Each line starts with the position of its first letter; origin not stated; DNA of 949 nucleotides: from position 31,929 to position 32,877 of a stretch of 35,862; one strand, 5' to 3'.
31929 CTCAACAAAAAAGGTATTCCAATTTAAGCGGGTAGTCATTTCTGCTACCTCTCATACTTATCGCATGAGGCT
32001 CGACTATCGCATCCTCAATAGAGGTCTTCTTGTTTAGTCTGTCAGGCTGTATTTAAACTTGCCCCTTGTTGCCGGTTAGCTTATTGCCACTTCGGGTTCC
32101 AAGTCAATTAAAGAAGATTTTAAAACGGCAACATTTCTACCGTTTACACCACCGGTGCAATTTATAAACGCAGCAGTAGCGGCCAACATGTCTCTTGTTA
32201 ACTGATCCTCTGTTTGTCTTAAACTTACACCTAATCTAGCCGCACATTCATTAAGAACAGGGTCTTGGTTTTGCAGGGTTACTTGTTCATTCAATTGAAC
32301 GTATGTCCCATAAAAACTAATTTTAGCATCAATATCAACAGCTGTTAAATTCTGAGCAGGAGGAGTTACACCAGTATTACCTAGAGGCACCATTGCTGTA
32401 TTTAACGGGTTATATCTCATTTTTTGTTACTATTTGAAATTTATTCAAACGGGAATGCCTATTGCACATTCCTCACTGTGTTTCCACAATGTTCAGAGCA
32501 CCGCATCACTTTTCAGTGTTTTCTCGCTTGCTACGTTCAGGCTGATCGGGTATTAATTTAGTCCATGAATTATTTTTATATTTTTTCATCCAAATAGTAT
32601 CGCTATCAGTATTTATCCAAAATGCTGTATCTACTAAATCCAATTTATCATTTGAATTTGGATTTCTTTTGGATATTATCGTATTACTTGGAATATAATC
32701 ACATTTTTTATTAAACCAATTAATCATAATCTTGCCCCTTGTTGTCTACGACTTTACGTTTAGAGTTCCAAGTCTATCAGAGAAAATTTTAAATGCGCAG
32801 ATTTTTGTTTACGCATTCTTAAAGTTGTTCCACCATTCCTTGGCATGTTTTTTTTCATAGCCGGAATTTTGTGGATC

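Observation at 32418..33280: Twin introns with identical cores but different small non-endonuclease ORFs in the same loop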

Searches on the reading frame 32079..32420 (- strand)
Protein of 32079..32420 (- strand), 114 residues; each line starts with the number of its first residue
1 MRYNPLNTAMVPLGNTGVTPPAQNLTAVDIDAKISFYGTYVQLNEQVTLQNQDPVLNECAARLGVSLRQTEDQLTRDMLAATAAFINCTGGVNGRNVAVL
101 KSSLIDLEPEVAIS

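Call 7: search_protein_families(library=pfam, proteins=[window:32079-32420:-], max_evalue=1)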
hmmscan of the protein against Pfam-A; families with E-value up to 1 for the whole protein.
seq(114 aa): 2 families
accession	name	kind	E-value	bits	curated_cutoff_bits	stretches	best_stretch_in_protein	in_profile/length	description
PF25209.1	Phage_capsid_4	-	0.0053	17.5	27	1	11-85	55-128/262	Phage capsid protein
PF19238.5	Radical_SAM_2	-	0.18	11.9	26.7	1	24-83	41-100/151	Radical SAM-like domain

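Call 8: search_protein_families(library=phrogs, proteins=[window:32079-32420:-], max_evalue=1)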
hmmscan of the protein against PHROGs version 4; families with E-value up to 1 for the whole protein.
seq(114 aa): 2 families
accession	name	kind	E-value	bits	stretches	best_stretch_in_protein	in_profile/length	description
phrog_1357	-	head and packaging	2.4e-07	31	1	1-86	71-162/356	major head protein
phrog_34565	-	unknown function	0.031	15.2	1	60-106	118-162/219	-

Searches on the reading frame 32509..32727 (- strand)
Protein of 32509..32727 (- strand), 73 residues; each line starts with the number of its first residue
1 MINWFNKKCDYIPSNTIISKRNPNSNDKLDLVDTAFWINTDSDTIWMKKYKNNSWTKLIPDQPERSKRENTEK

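Call 7: search_protein_families(library=pfam, proteins=[window:32509-32727:-], max_evalue=1)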
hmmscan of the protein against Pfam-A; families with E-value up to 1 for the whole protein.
seq(73 aa): 1 family
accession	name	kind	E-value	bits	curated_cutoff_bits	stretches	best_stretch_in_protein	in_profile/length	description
PF21378.2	YceM-like_C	-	0.1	13.3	27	1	26-59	37-70/120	YceM-like, C-terminal domain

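Call 8: search_protein_families(library=phrogs, proteins=[window:32509-32727:-], max_evalue=1)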
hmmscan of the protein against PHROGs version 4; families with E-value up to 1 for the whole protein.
seq(73 aa): 2 families
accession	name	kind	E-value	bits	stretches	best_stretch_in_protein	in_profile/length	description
phrog_35865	-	unknown function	0.092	13.1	1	33-67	153-187/257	-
phrog_17510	-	unknown function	0.2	12.4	1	15-46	3-35/56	-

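Call 14: search_dna_similar(query=window:32509-32727:-, collection=phages, mode=protein, max_evalue=10, max_rows=15)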
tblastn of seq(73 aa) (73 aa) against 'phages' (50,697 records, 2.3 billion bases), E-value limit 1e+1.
No match.

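Call 41: search_protein_representatives(protein=window:32545-32727:-)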
Query: 61 residues. Proteins with E-value up to 0.001 (for the whole library): 3; up to 1e-10: 1; up to 1e-30: 1. The best 3 are listed.
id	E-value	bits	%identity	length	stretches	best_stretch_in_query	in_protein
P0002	5.4e-34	131.3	100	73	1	1-61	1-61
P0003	1.2e-04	38.7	31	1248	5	25-56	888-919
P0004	1.5e-04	38.4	39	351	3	8-54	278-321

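Call 61: predict_structure(protein=window:32509-32727:-)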
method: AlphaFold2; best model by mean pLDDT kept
length: 73 residues; sequences in the alignment: 1
mean_pLDDT: 51.7   pTM: 0.29
mean pLDDT of the five models: 51.7, 51.1, 46.5, 45.1, 40.3
residues with pLDDT >= 90: 0; 70-90: 0; 50-70: 38; < 50: 35
segments of 3 or more residues with pLDDT < 50: 1-16, 27-32, 60-71
pLDDT, mean of each block of 10 residues (from residue 1): 39 50 52 58 63 59 42 47
secondary structure, 60 per line:
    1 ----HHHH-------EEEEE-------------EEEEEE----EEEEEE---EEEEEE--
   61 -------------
elements in order: H5-8 E16-20 E34-39 E44-49 E53-58
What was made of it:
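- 32506..32727 (-): 73-aa cargo ORF in the P6 loop of intron B. It has the same start context and the same 12-codon read-through tail as the 61-aa ORF. The AF2 model is low-confidence and all-beta (call 61).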

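Call 83: search_solved_structures(query=window:32509-32727:-, max_evalue=1)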
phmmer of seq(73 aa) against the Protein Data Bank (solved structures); distinct sequences matched with E-value up to 1: 0.
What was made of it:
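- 32506..32727 (-): No family matches (calls 7, 8, 83).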
